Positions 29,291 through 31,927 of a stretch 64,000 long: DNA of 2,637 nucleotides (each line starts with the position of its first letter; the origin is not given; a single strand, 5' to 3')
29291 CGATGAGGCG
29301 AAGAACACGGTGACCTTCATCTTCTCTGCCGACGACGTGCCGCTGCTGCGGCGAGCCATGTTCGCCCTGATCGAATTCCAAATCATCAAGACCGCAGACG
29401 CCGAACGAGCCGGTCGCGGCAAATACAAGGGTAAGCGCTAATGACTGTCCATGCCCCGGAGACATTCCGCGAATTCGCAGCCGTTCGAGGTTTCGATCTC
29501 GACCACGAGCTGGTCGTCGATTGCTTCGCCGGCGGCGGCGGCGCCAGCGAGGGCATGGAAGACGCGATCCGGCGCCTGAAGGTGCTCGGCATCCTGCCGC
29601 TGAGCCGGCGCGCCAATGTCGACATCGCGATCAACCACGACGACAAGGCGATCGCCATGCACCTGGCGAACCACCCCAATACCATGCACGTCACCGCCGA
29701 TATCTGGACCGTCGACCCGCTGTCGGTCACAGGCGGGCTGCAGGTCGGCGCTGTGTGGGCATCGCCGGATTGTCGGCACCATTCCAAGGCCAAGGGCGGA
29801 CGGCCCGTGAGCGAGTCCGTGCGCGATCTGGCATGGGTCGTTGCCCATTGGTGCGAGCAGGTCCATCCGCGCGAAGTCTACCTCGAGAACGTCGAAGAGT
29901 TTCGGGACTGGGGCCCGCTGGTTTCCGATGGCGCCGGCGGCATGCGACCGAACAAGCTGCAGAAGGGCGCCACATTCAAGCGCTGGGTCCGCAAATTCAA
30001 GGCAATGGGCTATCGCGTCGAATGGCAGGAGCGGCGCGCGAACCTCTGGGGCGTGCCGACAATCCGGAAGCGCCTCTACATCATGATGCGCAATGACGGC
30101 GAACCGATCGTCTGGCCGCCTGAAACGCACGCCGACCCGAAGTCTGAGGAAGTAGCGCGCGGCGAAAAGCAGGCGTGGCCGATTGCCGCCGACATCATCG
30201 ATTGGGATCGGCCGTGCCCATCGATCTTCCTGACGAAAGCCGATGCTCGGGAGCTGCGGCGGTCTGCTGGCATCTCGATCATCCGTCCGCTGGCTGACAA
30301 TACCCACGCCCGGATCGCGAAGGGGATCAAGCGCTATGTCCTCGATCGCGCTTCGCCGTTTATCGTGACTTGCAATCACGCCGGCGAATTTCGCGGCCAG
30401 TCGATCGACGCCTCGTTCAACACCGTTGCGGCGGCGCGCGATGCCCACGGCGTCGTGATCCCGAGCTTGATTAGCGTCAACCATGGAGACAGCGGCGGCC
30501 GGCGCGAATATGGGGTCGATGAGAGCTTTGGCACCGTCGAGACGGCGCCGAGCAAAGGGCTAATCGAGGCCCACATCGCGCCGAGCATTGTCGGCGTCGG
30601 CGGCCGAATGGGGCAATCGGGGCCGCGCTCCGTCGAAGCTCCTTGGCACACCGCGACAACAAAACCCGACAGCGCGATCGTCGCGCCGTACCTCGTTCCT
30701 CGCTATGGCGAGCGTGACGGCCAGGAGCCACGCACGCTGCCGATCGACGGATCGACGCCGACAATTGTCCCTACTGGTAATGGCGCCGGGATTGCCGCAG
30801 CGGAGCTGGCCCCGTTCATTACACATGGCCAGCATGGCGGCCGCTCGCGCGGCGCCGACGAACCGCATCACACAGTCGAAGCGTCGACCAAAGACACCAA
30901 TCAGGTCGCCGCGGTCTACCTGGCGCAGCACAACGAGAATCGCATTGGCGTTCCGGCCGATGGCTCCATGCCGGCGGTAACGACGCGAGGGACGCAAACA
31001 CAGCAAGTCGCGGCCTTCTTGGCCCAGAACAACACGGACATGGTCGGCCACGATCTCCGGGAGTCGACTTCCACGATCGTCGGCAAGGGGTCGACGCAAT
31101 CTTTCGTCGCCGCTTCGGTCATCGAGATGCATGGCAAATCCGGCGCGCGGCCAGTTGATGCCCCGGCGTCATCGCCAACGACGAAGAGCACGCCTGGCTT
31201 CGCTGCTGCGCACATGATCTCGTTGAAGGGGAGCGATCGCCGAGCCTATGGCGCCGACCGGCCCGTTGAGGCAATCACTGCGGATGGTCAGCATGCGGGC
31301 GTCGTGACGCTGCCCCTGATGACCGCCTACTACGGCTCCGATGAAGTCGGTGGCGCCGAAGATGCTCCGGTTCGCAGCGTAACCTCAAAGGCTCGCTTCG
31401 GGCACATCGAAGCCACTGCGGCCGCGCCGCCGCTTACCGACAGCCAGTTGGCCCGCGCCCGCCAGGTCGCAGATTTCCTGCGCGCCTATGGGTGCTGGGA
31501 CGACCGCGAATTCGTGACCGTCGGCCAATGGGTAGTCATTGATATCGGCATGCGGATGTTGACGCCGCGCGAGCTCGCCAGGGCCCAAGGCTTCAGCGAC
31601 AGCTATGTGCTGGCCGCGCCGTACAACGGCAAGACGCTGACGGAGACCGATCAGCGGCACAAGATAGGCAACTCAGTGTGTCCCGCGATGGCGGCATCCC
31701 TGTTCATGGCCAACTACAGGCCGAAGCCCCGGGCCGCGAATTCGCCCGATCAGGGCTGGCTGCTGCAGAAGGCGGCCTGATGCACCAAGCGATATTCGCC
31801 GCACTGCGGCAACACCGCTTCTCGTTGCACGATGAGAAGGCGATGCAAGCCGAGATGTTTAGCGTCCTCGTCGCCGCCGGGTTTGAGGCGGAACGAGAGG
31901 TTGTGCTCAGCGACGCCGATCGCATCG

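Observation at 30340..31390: C5-cytosine MTase variable region holds about 10 tandem 30-38 aa repeat units, possibly a multispecific MTase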

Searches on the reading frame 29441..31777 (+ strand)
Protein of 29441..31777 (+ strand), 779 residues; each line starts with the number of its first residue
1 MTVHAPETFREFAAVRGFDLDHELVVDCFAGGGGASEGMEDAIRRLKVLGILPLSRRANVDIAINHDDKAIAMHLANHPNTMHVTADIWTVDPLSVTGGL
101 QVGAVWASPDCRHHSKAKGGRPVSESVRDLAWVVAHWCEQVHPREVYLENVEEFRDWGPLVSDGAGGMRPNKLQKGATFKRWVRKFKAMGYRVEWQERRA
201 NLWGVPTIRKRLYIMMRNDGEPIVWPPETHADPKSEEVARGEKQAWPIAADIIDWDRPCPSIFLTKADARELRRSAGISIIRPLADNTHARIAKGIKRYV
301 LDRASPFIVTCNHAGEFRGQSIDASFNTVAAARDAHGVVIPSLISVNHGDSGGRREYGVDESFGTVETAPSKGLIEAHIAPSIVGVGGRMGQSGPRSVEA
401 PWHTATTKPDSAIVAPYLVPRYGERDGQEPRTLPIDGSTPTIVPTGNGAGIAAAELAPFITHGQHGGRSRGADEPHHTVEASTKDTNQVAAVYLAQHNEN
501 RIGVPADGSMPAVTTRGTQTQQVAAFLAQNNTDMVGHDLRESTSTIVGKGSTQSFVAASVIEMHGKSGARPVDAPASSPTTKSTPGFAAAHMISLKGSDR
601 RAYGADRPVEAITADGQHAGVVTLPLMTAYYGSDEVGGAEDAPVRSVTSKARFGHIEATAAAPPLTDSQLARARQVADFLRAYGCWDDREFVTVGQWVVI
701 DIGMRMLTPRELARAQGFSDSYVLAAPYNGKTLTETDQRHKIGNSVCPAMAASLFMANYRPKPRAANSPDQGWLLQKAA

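Call 5: search_protein_families(library=pfam, proteins=[window:29441-31777:+], max_evalue=0.01)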
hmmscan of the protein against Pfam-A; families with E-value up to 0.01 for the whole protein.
window:29441-31777:+ (779 aa): 1 family
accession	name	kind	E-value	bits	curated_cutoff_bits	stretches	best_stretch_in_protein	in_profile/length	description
PF00145.23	DNA_methylase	-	6.9e-19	68.9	22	2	25-224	3-168/324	C-5 cytosine-specific DNA methylase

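Call 6: search_protein_families(library=phrogs, proteins=[window:29441-31777:+], max_evalue=0.001)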
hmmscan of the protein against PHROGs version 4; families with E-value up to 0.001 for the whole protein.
window:29441-31777:+ (779 aa): 9 families
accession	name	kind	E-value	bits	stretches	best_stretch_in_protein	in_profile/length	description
phrog_116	-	other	4e-80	271.1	1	19-760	204-491/779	DNA methyltransferase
phrog_23072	-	other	1.9e-49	170.3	2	313-570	3-283/400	DNA methyltransferase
phrog_29443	-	unknown function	1.2e-43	150.2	1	23-184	3-148/273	-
phrog_363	-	other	1.2e-29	104.5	1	12-219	43-216/327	DNA methyltransferase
phrog_5999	-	other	1.9e-22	80.3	1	24-132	4-101/109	DNA methyltransferase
phrog_13621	-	unknown function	3.1e-20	73.3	1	670-759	19-109/121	-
phrog_26324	-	other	0.00016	22.8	0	701-748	144-193/210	DNA methyltransferase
phrog_16427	-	other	0.0004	21.1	1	696-747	111-157/235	DNA methyltransferase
phrog_16528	-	other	0.00052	20.6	1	695-751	165-210/236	DNA methyltransferase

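Call 9: find_homologous_proteins(query=window:29441-31777:+, max_evalue=0.00001)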
Query window:29441-31777:+ (779 aa): 7994 proteins with E <= 0.00001 among 8000 candidates; the best 120 are listed.
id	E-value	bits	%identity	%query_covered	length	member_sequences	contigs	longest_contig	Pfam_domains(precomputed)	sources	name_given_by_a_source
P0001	0.0e+0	1794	100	100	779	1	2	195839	PF00145.24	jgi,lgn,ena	-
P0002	0.0e+0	1101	58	100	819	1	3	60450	PF00145.24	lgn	-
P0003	6.1e-289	979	57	99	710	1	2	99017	PF00145.24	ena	-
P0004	2.0e-275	934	55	100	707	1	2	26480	PF00145.24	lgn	-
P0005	3.6e-271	920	52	99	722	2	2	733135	PF00145.24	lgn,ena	-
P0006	1.3e-268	912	55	99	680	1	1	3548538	PF00145.24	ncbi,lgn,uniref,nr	ncbi:type II DNA modification methyltransferase [Devosia yakushimensis]|uniref:DNA (cytosine-5-)-met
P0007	7.2e-268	909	56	99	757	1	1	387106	PF00145.24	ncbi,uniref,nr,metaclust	ncbi:DNA cytosine methyltransferase [Devosia riboflavina]|uniref:DNA cytosine methyltransferase n=1 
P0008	6.6e-258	876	49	70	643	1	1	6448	PF00145.24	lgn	-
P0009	9.1e-258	876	53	99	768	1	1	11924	PF00145.24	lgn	-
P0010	8.3e-255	866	54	99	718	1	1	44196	PF00145.24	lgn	-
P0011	1.4e-252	859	52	99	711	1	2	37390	PF00145.24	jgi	jgi:DNA (cytosine-5)-methyltransferase 1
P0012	7.7e-251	853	51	99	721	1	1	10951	PF00145.24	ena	-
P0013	1.1e-249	849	51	99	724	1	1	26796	PF00145.24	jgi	jgi:DNA (cytosine-5)-methyltransferase 1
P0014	2.5e-248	845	51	99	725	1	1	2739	PF00145.24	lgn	-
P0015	2.3e-246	838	52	97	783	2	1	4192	PF00145.24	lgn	-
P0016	2.3e-246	838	52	99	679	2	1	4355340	PF00145.24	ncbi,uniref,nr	ncbi:DNA cytosine methyltransferase [Devosia lacusdianchii]|uniref:DNA cytosine methyltransferase n=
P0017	4.6e-246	837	51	99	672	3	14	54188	PF00145.24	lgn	-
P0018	1.0e-245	836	51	67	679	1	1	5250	PF00145.24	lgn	-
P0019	3.1e-245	834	47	70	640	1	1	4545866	PF00145.24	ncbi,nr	ncbi:DNA methyltransferase [Devosia sp. D6-9]|nr:DNA methyltransferase [Devosia sp. D6-9]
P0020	3.2e-245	834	49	98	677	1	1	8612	PF00145.24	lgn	-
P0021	2.1e-244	832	50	99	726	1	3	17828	PF00145.24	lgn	-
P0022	1.2e-243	829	51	99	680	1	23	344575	PF00145.24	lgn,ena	-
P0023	1.3e-243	829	51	99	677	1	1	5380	PF00145.24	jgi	jgi:DNA (cytosine-5)-methyltransferase 1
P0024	1.9e-243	829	48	99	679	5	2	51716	PF00145.24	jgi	jgi:DNA (cytosine-5)-methyltransferase 1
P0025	2.8e-243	828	52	99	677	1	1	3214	PF00145.24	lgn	-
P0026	7.9e-243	827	51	99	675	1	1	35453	PF00145.24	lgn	-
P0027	2.2e-235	802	47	70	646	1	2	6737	PF00145.24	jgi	-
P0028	9.6e-234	796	53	98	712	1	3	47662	PF00145.24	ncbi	-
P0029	5.9e-232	791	53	98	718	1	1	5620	PF00145.24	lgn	-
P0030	1.8e-229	782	49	96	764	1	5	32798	PF00145.24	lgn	-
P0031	3.7e-226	771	51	98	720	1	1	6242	PF00145.24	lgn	-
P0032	5.2e-226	771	51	98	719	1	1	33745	PF00145.24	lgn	-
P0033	2.3e-220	752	49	96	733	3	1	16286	PF00145.24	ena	-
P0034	2.4e-220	752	50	99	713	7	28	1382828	PF00145.24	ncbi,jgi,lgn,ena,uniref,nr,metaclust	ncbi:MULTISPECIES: DNA cytosine methyltransferase [unclassified Devosia]|uniref:DNA cytosine methylt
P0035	6.0e-218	744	50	96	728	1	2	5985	PF00145.24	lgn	-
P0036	1.4e-213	730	48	97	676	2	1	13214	PF00145.24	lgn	-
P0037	2.3e-213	729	51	88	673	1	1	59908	PF00145.24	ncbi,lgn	-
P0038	7.3e-208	711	47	96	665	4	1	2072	PF00145.24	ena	-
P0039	1.5e-206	707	48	94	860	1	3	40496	PF00145.24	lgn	-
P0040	2.2e-205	703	56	51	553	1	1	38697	PF00145.24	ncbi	-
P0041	1.9e-198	680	48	95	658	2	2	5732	PF00145.24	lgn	-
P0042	9.0e-197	674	45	94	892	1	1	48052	PF00145.24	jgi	jgi:DNA (cytosine-5)-methyltransferase 1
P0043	4.8e-196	672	48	97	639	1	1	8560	PF00145.24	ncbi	-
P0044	1.3e-195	670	46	94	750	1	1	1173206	PF00145.24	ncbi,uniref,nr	ncbi:DNA cytosine methyltransferase [Rhizobium leguminosarum]|uniref:DNA cytosine methyltransferase 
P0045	3.4e-195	669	47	94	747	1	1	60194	PF00145.24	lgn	-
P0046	1.0e-194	667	45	96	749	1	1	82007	PF00145.24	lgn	-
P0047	8.2e-194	664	47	94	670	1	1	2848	PF00145.24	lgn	-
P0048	1.2e-193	664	51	86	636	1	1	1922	PF00145.24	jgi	jgi:DNA (cytosine-5)-methyltransferase 1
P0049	2.5e-193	663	48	94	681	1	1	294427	PF00145.24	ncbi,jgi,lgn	jgi:DNA (cytosine-5)-methyltransferase 1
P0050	3.8e-193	662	42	64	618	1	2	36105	PF00145.24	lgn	-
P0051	5.8e-192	658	42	94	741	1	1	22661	PF00145.24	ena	-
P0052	3.4e-191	656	45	94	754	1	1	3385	PF00145.24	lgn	-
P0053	1.5e-190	654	47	94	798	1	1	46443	PF00145.24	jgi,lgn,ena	-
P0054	7.1e-190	651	45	95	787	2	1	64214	PF00145.24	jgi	-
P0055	9.9e-190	651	47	96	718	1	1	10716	PF00145.24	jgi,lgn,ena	-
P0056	2.8e-189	649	48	95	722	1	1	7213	PF00145.24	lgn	-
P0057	3.4e-189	649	46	94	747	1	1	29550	PF00145.24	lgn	-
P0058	3.7e-189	649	41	95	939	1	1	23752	PF00145.24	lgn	-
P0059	1.9e-187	643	45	59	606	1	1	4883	PF00145.24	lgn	-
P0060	7.5e-187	641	41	94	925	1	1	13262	PF00145.24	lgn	-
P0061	2.6e-185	636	44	97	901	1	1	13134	PF00145.24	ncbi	-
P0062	1.0e-184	634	41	94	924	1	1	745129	PF00145.24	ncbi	-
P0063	3.3e-184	633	52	51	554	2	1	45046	PF00145.24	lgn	-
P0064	8.2e-184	631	39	94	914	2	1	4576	PF00145.24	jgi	jgi:DNA (cytosine-5)-methyltransferase 1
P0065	2.5e-183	630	37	94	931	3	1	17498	PF00145.24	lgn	-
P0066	2.5e-183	630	44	95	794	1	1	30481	PF00145.24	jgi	-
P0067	1.3e-182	627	45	94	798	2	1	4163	PF00145.24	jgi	jgi:DNA (cytosine-5)-methyltransferase 1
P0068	1.6e-182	627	46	96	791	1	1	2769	PF00145.24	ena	-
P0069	5.7e-182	625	45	95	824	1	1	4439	PF00145.24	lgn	-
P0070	2.1e-181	623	50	53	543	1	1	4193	PF00145.24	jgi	jgi:DNA (cytosine-5)-methyltransferase 1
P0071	2.7e-181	623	47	94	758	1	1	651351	PF00145.24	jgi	jgi:DNA (cytosine-5)-methyltransferase 1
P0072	2.9e-181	623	45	95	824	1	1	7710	PF00145.24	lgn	-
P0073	3.6e-181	623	45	96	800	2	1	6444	PF00145.24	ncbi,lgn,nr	ncbi:MAG: hypothetical protein E6Q76_13140 [Rhizobium sp.]|nr:MAG: hypothetical protein E6Q76_13140 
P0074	1.7e-180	620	43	95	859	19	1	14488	PF00145.24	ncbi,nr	ncbi:MAG: DNA cytosine methyltransferase [Phyllobacterium sp.]|nr:DNA cytosine methyltransferase [Ph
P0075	1.8e-180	620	44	94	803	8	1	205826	PF00145.24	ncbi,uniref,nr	ncbi:DNA cytosine methyltransferase [Microvirga yunnanensis]|uniref:DNA cytosine methyltransferase n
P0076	3.5e-180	619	40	94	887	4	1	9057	PF00145.24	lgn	-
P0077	5.7e-180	619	43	95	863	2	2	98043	PF00145.24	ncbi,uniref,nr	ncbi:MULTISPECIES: DNA cytosine methyltransferase [Mesorhizobium]|uniref:DNA cytosine methyltransfer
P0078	7.8e-180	618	53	50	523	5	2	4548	PF00145.24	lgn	-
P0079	5.9e-179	615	45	94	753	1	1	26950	PF00145.24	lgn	-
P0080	7.5e-179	615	42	64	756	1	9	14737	PF00145.24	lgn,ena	-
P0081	4.4e-178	612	46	90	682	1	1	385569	PF00145.24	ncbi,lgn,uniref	ncbi:DNA cytosine methyltransferase [Bosea sp. MMO-172]|uniref:DNA cytosine methyltransferase n=1 Ta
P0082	5.2e-178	612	40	96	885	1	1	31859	PF00145.24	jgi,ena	-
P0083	7.3e-178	612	41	95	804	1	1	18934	PF00145.24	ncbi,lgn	-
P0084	3.1e-177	610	54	51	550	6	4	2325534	PF00145.24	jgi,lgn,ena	jgi:DNA (cytosine-5)-methyltransferase 1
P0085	1.2e-176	608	44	95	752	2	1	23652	PF00145.24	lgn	-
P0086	1.7e-176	607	42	96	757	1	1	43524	PF00145.24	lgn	-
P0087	2.2e-176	607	43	63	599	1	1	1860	PF00145.24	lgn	-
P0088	1.0e-175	605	39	93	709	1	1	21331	PF00145.24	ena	-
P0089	1.4e-175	604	40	95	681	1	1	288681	PF00145.24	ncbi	-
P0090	1.8e-175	604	54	49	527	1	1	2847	PF00145.24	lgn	-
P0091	3.0e-175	603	45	94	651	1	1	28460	PF00145.24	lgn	-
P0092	3.2e-175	603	44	94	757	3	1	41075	PF00145.24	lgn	-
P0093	7.9e-175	602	43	94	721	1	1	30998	PF00145.24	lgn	-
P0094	1.1e-174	601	44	94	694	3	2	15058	PF00145.24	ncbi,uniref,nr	ncbi:DNA methyltransferase [Microvirga tunisiensis]|uniref:DNA (cytosine-5-)-methyltransferase n=3 T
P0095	1.9e-174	600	45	94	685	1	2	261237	PF00145.24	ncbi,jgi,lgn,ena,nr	ncbi:MAG: DNA cytosine methyltransferase [Proteobacteria bacterium]|nr:DNA cytosine methyltransferas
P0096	2.1e-174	600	40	94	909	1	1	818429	PF00145.24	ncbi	-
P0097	2.1e-174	600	44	94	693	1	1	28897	PF00145.24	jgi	jgi:DNA (cytosine-5)-methyltransferase 1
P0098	2.5e-174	600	-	-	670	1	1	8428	PF00145.24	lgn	-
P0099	3.0e-174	600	43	96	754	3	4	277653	PF00145.24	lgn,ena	-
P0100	3.0e-174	600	45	94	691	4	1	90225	PF00145.24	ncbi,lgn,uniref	ncbi:DNA cytosine methyltransferase [Rhodomicrobium udaipurense]|uniref:DNA cytosine methyltransfera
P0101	5.4e-174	599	46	96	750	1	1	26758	PF00145.24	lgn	-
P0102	7.2e-174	598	41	95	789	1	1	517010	PF00145.24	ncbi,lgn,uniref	ncbi:DNA cytosine methyltransferase [Kaistia sp. MMO-174]|uniref:DNA cytosine methyltransferase n=1 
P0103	2.4e-173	597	41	94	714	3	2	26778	PF00145.24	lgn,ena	-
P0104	4.3e-173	596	41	64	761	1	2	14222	PF00145.24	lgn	-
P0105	6.5e-173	595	44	96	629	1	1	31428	PF00145.24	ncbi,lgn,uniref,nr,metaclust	ncbi:site-specific DNA methylase [Bradyrhizobium sp. YR681]|uniref:DNA cytosine methyltransferase n=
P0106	7.2e-173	595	46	94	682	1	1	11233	PF00145.24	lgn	-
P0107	7.2e-173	595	43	94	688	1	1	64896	PF00145.24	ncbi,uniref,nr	ncbi:DNA cytosine methyltransferase [Microvirga sp. Mcv34]|uniref:DNA cytosine methyltransferase n=1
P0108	1.2e-172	594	47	94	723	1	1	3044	PF00145.24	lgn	-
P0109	1.5e-172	594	44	95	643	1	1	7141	PF00145.24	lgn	-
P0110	1.7e-172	594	42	98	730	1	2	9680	PF00145.24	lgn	-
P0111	4.2e-172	593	44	94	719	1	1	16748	PF00145.24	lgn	-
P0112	7.2e-172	592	42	94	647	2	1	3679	PF00145.24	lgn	-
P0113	7.3e-172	592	43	95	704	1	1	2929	PF00145.24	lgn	-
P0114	1.5e-171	591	36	94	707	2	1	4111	PF00145.24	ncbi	-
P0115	2.2e-171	590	53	47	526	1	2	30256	PF00145.24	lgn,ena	-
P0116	9.6e-171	588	43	84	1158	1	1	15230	PF00145.24,PF14528.12,PF13403.12,PF14890.12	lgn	-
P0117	1.8e-170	587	42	94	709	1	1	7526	PF00145.24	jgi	jgi:DNA (cytosine-5)-methyltransferase 1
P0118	2.0e-170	587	43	72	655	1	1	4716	PF00145.24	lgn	-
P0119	2.4e-170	587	47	61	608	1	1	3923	PF00145.24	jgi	jgi:DNA (cytosine-5)-methyltransferase 1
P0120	8.5e-170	585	42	93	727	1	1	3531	PF00145.24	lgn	-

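Call 10: search_dna_similar(query=window:29441-31777:+, collection=phages, mode=protein, max_rows=30)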
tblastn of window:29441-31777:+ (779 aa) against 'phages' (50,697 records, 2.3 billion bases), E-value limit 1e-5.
Records with a match: 396; places in all: 402; records where one place covers at least 80% of the query: 70.
Best place of each record, by identity: <60% 396.
By first word of the organism name: Gordonia 117; Mycobacterium 54; Streptococcus 47; Pseudomonas 38; Arthrobacter 31; Vibrio 20; Cellulophaga 7; Aeromonas 6; Bacteriophage 5; Burkholderia 4; and 37 more.
By host as written in the record: Gordonia terrae 3612 105; - 35; Mycobacterium smegmatis mc2 155 31; Arthrobacter globiformis NRRL B-2979 SEA 14; Arthrobacter globiformis B-2979 10; Pseudomonas aeruginosa 7; Mycobacterium smegmatis mc#155 7; Arthrobacter globiformis NRRL B-2979 7; and 125 more.
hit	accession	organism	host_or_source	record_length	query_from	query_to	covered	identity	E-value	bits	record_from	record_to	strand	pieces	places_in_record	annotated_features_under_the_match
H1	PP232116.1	Mesorhizobium phage vB_MseS-P1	Mesorhizobium sediminum CBW1107-2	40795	16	758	95%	38.1%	2e-132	440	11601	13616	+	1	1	site-specific DNA-cytosine methylase | hypothetical protein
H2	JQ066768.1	Rhodobacter phage RcapNL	Rhodobacter capsulatus SB1003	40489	9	758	96%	36.9%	8e-86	462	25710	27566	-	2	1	C-5 cytosine-specific DNA methylase | hypothetical protein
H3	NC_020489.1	Rhodobacter phage RcapNL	Rhodobacter capsulatus SB1003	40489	9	758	96%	36.9%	8e-86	462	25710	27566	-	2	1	DNA methyltransferase | hypothetical protein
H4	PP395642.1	Nostoc phage Nsp-JY10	Nostoc sp.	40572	24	758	94%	37.5%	2e-126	423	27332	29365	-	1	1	DNA cytosine methyltransferase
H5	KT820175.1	Ruegeria phage 45A6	Ruegeria mobilis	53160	24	758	94%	37.0%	2e-111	379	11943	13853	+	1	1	putative C-5 cytosine-specific DNA methylase | hypothetical protein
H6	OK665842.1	Burkholderia phage BgManors32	Burkholderia gladioli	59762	18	759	95%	36.3%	2e-115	390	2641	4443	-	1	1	C-5 cytosine-specific DNA methylase family protein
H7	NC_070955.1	Burkholderia phage BgManors32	Burkholderia gladioli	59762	18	759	95%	36.3%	2e-115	390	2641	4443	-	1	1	C-5 cytosine-specific DNA methylase family protein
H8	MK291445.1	Paracoccus phage vB_PyeM_Pyei1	Paracoccus yeei CCUG 32053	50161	24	760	95%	36.1%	3e-112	381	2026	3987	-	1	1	DNA (cytosine-5-)-methyltransferase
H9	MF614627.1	Sinorhizobium phage phi2LM21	Sinorhizobium sp. LM21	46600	21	758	95%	35.7%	2e-83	474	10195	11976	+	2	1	putative C-5 cytosine-specific DNA methylase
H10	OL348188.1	Aeromonas phage vB_AsaM_LPM4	Aeromonas salmonicida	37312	18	758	95%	35.3%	9e-93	429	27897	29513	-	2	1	C-5 cytosine-specific DNA methylase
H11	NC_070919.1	Aeromonas phage vB_AsaM_LPM4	Aeromonas salmonicida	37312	18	758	95%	35.3%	9e-93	429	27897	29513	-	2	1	C-5 cytosine-specific DNA methylase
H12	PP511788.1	Dulem virus 34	Propithecus coquereli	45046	18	758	95%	35.1%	2e-85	399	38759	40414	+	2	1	DNA cystosine methyltransferase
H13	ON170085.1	Ralstonia phage YO041_1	Ralstonia solanacearum R286, UW275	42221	18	758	95%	34.0%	3e-85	399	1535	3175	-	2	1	record has no annotation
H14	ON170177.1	Ralstonia phage YO103_6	Ralstonia solanacearum T379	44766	18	758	95%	33.5%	3e-75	357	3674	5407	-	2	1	record has no annotation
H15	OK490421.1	Klebsiella phage Kp4866-6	Klebsiella pneumoniae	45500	17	758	95%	33.4%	2e-112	382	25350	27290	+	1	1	record has no annotation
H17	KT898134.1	Aeromonas phage phiARM81mr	Aeromonas sp. ARM81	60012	18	758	95%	33.0%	2e-86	413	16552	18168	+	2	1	C-5 cytosine-specific DNA methylase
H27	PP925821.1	Escherichia phage Eeyore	Escherichia coli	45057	14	758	96%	32.1%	1e-93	417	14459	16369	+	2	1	DNA methyltransferase | phosphoadenosine phosphosulfate reductase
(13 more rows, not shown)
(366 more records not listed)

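Call 11: search_solved_structures(query=window:29441-31777:+, max_evalue=0.01)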
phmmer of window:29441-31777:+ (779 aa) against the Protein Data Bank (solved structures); distinct sequences matched with E-value up to 0.01: 7.
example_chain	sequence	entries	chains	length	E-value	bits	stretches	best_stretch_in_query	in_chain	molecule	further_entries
9ped_A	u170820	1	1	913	0.0018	20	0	705-754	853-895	DNA (cytosine-5)-methyltransferase 1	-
9m5u_A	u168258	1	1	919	0.0018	20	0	705-754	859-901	DNA (cytosine-5)-methyltransferase 1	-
9v4p_A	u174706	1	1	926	0.0018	20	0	705-754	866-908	DNA (cytosine-5)-methyltransferase 1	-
9peb_A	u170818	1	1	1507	0.006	18.3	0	705-754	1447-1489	DNA (cytosine-5)-methyltransferase 1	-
9pec_A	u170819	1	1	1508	0.006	18.3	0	705-754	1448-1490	DNA (cytosine-5)-methyltransferase 1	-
9m5x_A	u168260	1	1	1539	0.0063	18.2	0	705-754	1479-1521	DNA (cytosine-5)-methyltransferase 1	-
9v4o_A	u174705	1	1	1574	0.0067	18.1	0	705-754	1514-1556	DNA (cytosine-5)-methyltransferase 1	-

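Call 36: search_protein_families(library=ncbifam, proteins=[window:29441-31777:+], max_evalue=0.1)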
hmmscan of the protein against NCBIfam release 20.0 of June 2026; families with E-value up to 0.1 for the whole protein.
window:29441-31777:+ (779 aa): 1 family
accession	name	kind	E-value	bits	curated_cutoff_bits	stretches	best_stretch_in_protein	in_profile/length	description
TIGR00675.1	dcm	superfamily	4.4e-17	62.7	100.65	2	25-217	1-160/329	DNA (cytosine-5-)-methyltransferase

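Call 41: find_encoding_contigs(protein=P0001, flank=6000, max_places=3)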
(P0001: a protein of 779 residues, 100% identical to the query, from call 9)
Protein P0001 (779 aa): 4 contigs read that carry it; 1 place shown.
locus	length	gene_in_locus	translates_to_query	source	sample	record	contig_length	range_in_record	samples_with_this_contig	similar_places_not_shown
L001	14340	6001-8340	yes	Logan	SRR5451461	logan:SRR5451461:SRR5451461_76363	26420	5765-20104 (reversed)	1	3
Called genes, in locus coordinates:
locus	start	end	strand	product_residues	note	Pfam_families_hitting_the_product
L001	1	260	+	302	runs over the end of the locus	-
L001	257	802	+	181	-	-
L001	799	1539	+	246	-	PF05869:Dam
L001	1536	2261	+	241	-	PF05063:MT-A70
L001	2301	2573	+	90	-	PF00216:Bac_DNA_binding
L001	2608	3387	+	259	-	-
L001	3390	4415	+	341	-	-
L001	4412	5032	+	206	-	-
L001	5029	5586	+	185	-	PF07750:GcrA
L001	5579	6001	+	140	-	-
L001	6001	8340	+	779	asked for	PF00145:DNA_methylase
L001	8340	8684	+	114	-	-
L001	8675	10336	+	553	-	PF00271:Helicase_C (weak)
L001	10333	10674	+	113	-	-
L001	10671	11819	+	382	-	PF23639:DUF7146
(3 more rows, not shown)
